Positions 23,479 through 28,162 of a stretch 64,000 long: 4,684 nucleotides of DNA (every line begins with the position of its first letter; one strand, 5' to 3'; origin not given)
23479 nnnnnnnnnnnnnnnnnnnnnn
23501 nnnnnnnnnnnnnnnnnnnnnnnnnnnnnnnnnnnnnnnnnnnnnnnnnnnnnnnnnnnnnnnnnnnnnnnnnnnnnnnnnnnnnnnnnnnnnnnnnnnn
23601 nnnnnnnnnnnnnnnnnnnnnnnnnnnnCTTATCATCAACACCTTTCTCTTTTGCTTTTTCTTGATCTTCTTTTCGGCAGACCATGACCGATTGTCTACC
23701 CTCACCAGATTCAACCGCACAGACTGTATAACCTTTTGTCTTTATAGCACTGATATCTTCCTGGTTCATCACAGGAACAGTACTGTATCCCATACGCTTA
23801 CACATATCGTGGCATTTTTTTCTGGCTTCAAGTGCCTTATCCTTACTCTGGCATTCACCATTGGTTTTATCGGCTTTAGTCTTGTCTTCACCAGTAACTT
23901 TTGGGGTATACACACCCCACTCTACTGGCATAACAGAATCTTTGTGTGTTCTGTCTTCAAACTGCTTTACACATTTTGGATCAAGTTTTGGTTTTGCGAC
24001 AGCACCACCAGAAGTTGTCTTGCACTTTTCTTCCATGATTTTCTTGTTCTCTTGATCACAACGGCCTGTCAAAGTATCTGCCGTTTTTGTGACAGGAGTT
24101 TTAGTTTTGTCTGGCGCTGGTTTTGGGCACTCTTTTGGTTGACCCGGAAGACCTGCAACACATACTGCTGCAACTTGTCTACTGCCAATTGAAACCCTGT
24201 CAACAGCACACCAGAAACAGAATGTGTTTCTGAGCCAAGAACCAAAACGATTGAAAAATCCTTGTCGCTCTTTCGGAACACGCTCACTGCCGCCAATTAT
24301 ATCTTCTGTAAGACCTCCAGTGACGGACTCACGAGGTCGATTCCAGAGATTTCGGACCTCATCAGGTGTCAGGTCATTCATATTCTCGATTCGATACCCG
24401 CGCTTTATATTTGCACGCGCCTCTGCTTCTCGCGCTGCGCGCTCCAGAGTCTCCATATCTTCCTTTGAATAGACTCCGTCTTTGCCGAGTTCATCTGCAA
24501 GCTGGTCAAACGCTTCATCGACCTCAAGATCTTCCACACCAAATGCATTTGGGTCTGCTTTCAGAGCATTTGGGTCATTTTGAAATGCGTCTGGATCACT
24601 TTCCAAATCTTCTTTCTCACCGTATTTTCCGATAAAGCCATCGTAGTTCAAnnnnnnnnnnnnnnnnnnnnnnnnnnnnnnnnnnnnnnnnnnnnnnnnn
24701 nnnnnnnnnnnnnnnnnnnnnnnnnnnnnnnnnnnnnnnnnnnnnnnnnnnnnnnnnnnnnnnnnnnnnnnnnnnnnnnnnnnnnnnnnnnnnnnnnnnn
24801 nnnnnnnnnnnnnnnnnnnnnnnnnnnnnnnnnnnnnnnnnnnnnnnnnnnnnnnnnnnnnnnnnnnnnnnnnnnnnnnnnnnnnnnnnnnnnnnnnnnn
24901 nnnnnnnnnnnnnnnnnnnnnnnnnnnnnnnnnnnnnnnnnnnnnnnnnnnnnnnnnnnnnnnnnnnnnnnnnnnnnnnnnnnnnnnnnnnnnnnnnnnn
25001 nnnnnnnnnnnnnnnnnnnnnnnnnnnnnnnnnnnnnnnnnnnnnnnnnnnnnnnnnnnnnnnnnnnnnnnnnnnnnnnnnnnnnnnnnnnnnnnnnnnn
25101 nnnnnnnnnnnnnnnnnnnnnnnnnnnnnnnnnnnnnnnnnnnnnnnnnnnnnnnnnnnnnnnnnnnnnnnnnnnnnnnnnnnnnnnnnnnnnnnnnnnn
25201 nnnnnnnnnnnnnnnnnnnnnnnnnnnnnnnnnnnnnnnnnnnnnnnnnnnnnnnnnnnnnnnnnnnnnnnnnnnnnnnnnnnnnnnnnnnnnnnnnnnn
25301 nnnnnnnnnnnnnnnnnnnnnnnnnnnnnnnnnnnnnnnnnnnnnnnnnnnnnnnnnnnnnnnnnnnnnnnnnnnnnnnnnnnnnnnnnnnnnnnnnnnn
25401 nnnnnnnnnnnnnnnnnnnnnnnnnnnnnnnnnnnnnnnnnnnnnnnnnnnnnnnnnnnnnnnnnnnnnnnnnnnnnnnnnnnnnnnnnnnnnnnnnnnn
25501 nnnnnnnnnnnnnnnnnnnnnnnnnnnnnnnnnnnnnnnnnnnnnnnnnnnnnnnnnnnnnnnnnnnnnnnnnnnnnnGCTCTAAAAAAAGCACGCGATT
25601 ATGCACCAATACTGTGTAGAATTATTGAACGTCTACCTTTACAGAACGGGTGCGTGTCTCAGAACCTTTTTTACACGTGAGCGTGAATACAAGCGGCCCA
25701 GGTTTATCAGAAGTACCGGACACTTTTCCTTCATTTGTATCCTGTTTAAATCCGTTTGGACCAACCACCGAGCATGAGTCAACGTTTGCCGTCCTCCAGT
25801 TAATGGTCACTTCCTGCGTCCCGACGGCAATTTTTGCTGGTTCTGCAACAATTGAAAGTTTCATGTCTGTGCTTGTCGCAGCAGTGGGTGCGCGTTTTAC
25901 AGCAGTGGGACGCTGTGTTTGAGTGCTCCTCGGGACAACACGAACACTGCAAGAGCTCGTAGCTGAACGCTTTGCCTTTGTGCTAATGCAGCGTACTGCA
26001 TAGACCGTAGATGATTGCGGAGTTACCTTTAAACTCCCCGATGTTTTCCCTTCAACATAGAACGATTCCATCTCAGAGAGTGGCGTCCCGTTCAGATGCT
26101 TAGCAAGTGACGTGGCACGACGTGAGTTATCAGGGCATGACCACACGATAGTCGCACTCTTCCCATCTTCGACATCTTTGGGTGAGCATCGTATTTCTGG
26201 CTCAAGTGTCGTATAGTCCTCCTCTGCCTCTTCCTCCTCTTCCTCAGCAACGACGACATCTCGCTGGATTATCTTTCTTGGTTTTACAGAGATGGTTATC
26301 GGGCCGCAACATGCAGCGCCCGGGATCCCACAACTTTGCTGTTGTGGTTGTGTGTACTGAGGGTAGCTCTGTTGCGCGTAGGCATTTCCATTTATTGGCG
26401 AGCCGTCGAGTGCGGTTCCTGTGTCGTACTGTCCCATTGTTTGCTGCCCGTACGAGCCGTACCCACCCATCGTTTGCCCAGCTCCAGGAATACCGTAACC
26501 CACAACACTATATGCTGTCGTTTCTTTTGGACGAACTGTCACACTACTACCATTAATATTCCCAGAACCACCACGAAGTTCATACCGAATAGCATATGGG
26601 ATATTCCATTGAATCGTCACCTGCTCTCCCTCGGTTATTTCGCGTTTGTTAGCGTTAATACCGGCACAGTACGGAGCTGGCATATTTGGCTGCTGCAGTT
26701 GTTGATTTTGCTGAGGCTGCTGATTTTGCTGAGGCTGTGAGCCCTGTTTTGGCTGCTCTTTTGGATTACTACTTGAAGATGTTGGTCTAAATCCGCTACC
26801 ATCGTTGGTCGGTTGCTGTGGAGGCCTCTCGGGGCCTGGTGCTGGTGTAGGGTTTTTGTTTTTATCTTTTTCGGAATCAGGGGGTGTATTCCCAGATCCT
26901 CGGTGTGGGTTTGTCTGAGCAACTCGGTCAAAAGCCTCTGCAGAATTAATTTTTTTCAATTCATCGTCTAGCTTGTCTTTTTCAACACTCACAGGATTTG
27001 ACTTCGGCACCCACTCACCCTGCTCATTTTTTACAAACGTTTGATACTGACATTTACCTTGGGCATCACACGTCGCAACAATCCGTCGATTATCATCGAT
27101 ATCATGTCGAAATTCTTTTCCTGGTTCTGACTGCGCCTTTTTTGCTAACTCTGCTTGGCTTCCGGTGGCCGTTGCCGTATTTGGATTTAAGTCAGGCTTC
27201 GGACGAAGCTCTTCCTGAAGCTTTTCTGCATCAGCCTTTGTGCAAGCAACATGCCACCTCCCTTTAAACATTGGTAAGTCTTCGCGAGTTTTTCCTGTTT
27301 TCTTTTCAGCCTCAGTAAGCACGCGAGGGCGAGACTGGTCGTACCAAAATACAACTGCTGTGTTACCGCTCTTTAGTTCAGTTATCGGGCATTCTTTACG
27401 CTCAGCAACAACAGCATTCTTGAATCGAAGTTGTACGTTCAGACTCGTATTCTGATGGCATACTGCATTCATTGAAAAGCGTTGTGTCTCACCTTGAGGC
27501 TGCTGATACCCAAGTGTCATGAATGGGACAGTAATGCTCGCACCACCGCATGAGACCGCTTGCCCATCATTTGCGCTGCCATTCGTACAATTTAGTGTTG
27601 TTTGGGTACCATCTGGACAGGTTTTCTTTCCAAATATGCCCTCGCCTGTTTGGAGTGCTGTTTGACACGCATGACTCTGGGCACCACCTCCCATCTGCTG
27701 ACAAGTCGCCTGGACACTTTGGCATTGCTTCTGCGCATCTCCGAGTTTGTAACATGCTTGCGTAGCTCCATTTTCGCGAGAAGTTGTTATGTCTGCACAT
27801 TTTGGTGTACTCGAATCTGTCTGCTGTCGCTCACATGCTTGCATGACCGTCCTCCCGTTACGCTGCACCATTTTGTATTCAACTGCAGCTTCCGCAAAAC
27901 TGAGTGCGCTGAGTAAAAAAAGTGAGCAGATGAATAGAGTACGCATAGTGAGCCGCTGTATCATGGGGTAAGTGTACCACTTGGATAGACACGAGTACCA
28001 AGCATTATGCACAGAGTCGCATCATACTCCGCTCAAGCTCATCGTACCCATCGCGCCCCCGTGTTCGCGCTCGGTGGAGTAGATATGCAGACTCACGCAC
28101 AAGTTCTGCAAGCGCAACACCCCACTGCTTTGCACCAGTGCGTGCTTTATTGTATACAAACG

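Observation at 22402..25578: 1058-aa anchor-retained giant member with PPGx repeats, Cys-rich core and extra PKD/Big-like repeats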

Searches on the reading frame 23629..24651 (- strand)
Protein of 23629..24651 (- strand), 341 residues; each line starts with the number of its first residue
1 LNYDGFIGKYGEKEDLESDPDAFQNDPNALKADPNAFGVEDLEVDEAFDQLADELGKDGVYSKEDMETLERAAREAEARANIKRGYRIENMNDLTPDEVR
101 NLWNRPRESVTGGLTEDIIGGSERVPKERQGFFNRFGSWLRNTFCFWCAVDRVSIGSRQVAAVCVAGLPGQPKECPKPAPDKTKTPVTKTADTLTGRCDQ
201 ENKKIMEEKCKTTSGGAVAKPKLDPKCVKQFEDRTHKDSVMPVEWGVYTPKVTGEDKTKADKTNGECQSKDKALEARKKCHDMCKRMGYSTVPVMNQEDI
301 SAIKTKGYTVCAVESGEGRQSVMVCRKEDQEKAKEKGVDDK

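Call 33: search_protein_representatives(alignment_id=A2)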
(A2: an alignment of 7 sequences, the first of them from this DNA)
Query: 7 sequences, 343 profile positions. Proteins with E-value up to 0.001 (for the whole library): 17; up to 1e-10: 17; up to 1e-30: 5. The best 17 are listed.
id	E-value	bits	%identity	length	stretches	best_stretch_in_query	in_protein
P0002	1.2e-185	633.2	-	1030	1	2-341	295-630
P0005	2.7e-122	424.8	-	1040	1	1-343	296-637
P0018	6.8e-85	301.9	-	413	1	2-333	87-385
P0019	1.3e-66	241.7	-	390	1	2-164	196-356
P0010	1.4e-47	179.2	-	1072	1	47-186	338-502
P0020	7.0e-27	111.1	-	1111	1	7-295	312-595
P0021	9.5e-25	104.1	-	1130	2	97-338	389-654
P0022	2.0e-19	86.6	-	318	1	58-166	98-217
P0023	3.0e-19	86.0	-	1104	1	62-165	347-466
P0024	1.2e-18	84.0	-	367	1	77-182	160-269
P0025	1.6e-16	77.0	-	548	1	85-164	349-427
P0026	5.3e-16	75.3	-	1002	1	84-208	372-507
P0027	2.4e-15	73.2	-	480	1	85-147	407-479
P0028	4.0e-15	72.5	-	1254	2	73-148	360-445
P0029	1.2e-13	67.6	-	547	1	86-214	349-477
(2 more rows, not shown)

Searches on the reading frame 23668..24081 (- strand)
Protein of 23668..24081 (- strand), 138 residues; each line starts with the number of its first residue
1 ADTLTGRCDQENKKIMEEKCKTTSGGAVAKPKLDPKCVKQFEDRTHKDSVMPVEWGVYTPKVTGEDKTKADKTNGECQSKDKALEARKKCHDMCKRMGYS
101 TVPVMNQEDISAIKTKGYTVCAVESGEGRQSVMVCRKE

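Call 53: find_homologous_proteins(query=A4, max_evalue=0.01)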
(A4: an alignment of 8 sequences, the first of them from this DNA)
Query A4 (8 sequences): 1352 candidates shared short words with the query, none scored E <= 0.01.
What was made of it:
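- Tried and rejected: This is a limit of the word index, and the search was wasted (call 53).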

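Call 61: predict_structure(alignment_id=A5)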
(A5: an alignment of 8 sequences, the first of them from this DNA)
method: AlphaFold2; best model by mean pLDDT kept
length: 138 residues; sequences in the alignment: 8
mean_pLDDT: 68.2   pTM: 0.51
mean pLDDT of the five models: 68.2, 66.2, 63.4, 60.3, 58.9
residues with pLDDT >= 90: 1; 70-90: 66; 50-70: 57; < 50: 14
segments of 3 or more residues with pLDDT < 50: 62-72
pLDDT, mean of each block of 10 residues (from residue 1): 72 88 60 84 83 58 43 64 73 75 69 61 58 66
secondary structure, 60 per line:
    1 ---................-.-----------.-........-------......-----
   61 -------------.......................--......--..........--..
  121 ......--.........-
elements in order: H4-19 H35-42 E50-55 E74-79 H80-96 E99-104 H107-116 E119-126 E129-137
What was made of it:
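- The cassette model has pLDDT 68 and pTM 0.51 (call 61).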

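Call 64: fold_search(model_id=the predicted structure, library=pdb)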
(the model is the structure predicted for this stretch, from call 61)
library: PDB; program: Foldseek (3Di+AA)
matches with E <= 10: 386; with E <= 0.001: 0
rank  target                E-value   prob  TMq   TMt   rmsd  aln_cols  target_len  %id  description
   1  3v8h_C                2.6e-01  0.44  0.20  0.11   4.3        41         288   17  Crystal structure of Thymidylate Synthase from Burkholderia thailandensis (released 2012-01-25)
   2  2g3a                  2.9e-01  0.18  0.25  0.26  16.3       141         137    8  Crystal structure of putative acetyltransferase from Agrobacterium tumefaciens (released 2006-03-14)
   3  3v8h_A                3.5e-01  0.35  0.19  0.10   4.3        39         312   18  Crystal structure of Thymidylate Synthase from Burkholderia thailandensis (released 2012-01-25)
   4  2zho_F                3.5e-01  0.08  0.20  0.19  11.6       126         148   11  Crystal structure of the regulatory subunit of aspartate kinase from Thermus thermophilus (ligand free form) (released 2009-02-17)
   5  3juw_A                3.5e-01  0.08  0.22  0.19  14.5       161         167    9  Putative GnaT-family acetyltransferase from Bordetella pertussis. (released 2009-09-22)
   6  3juw_C                4.0e-01  0.25  0.22  0.19   9.6        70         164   13  Putative GnaT-family acetyltransferase from Bordetella pertussis. (released 2009-09-22)
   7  4lx9                  4.5e-01  0.08  0.22  0.20  13.6       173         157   14  Archaeal amino-terminal acetyltransferase (NAT) bound to acetyl coenzyme A (released 2013-08-21)
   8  5jph_A                4.8e-01  0.23  0.21  0.21   9.8        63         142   13  Structure of a GNAT acetyltransferase SACOL1063 from Staphylococcus aureus in complex with CoA (released 2016-06-29)
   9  3juw_B                5.1e-01  0.23  0.22  0.19   9.9        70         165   11  Putative GnaT-family acetyltransferase from Bordetella pertussis. (released 2009-09-22)
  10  3v8h_D                5.4e-01  0.28  0.20  0.11   4.4        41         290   17  Crystal structure of Thymidylate Synthase from Burkholderia thailandensis (released 2012-01-25)
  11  2zho_C                5.4e-01  0.06  0.19  0.18  13.0       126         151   13  Crystal structure of the regulatory subunit of aspartate kinase from Thermus thermophilus (ligand free form) (released 2009-02-17)
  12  3v8h_B                6.1e-01  0.25  0.20  0.10   4.5        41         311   17  Crystal structure of Thymidylate Synthase from Burkholderia thailandensis (released 2012-01-25)
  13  6ag5                  6.9e-01  0.13  0.23  0.21  10.2       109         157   15  Crystal structure of Ard1 N-terminal acetyltransferase E88H/H127E mutant from Sulfolobus solfataricus (released 2019-08-14)
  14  7of3_I                7.9e-01  0.04  0.20  0.18  20.2       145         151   12  Structure of a human mitochondrial ribosome large subunit assembly intermediate in complex with MTERF4-NSUN4 (dataset2 (released 2021-05-19)
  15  3lvj_C                8.4e-01  0.28  0.23  0.36   7.7        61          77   16  Crystal Structure of E.coli IscS-TusA complex (form 1) (released 2010-04-21)
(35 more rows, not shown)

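Call 69: fold_search(model_id=the predicted structure, library=viral)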
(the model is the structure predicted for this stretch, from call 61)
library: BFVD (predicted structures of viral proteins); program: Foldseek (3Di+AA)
matches with E <= 10: 473; with E <= 0.001: 0
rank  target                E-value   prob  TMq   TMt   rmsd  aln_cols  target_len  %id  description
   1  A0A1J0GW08            2.0e-02  0.25  0.23  0.17  19.2       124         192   13  Uncharacterized protein [Streptomyces phage BRock]
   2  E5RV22                3.7e-02  0.28  0.23  0.22  15.4       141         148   12  Putative internal virion protein A [Ralstonia phage RSB2]
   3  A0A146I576            4.7e-02  0.20  0.21  0.22  14.8       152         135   12  N-acetyltransferase domain-containing protein [Ralstonia phage RSL2]
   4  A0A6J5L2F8            9.3e-02  0.15  0.22  0.09  18.4       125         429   12  Inorganic pyrophosphatase domain-containing protein [uncultured Caudovirales phage]
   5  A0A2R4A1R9            1.2e-01  0.85  0.26  0.39  10.0        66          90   21  (no name in the UniProt tables at hand)
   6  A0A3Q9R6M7            1.4e-01  0.84  0.24  0.18   6.6        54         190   13  (no name in the UniProt tables at hand)
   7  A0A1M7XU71            1.4e-01  0.13  0.20  0.14  18.0       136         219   13  Uncharacterized protein [Cedratvirus A11]
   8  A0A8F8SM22            1.6e-01  0.54  0.22  0.17   7.5        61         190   15  (no name in the UniProt tables at hand)
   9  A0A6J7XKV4            1.6e-01  0.12  0.21  0.20  13.3       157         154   12  NAT_SF domain containing protein [uncultured Caudovirales phage]
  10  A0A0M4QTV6            1.7e-01  0.15  0.25  0.20  23.6       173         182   12  Uncharacterized protein [Streptomyces phage SF3]
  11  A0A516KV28            1.9e-01  0.90  0.27  0.40   2.8        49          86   20  Uncharacterized protein [Microbacterium phage FuzzBuster]
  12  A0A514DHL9            2.0e-01  0.92  0.27  0.59   2.9        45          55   22  Uncharacterized protein [Microbacterium phage Margaery]
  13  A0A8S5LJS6            2.1e-01  0.98  0.27  0.57   1.7        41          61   15  Uncharacterized protein [Siphoviridae sp. ct3o911]
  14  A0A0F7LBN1            2.1e-01  0.11  0.17  0.15   9.6        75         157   19  Internal virion protein A [uncultured marine virus]
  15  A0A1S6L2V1            2.2e-01  0.09  0.20  0.20  12.9       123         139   14  Uncharacterized protein [Erwinia phage vB_EamM_Yoloswag]
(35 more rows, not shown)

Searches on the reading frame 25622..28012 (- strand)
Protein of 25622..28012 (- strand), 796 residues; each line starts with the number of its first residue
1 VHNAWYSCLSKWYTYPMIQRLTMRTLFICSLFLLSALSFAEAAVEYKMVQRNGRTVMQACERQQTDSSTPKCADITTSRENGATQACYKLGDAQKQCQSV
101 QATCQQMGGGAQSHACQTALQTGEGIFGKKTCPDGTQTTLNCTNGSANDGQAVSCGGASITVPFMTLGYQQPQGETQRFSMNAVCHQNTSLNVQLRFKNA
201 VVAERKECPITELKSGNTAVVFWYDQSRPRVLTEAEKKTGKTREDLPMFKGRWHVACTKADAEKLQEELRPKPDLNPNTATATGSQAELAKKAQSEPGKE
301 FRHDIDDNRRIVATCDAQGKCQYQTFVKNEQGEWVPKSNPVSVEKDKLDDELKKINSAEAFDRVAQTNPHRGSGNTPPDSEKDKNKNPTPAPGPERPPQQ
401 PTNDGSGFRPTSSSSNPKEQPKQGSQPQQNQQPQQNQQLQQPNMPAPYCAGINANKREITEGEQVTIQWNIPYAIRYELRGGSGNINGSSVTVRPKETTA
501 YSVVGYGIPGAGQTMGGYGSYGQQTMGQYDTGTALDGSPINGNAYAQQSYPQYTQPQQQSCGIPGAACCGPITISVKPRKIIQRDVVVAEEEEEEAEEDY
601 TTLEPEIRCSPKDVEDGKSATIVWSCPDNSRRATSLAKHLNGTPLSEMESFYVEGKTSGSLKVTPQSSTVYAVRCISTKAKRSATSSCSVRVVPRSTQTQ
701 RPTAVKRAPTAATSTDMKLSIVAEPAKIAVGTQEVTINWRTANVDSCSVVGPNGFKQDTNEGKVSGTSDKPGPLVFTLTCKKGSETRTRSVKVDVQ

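Call 7: search_protein_families(library=pfam, proteins=[window:25622-28012:-], max_evalue=1)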
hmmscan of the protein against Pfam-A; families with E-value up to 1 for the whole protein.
window:25622-28012:- (796 aa): 0 families

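Call 25: search_protein_families(library=ncbifam, proteins=[window:25622-28012:-], max_evalue=1)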
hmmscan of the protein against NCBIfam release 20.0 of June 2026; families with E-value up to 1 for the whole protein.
window:25622-28012:- (796 aa): 1 family
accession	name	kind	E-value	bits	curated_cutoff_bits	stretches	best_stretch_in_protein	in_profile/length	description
NF010254.0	PRK13700.1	subfamily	0.19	10.1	1221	1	408-456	603-652/735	F-type conjugal transfer protein TraD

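Call 91: search_solved_structures(query=window:25622-28012:-, max_evalue=1)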
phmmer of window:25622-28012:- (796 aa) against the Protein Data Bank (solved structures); distinct sequences matched with E-value up to 1: 0.

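Call 92: search_protein_families(library=padloc, proteins=[window:25622-28012:-], max_evalue=0.01)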
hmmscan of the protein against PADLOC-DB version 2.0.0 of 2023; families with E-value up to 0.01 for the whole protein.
window:25622-28012:- (796 aa): 0 families

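Call 93: search_protein_families(library=phrogs, proteins=[window:25622-28012:-], max_evalue=0.01)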
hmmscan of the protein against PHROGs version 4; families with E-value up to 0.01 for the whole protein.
window:25622-28012:- (796 aa): 0 families
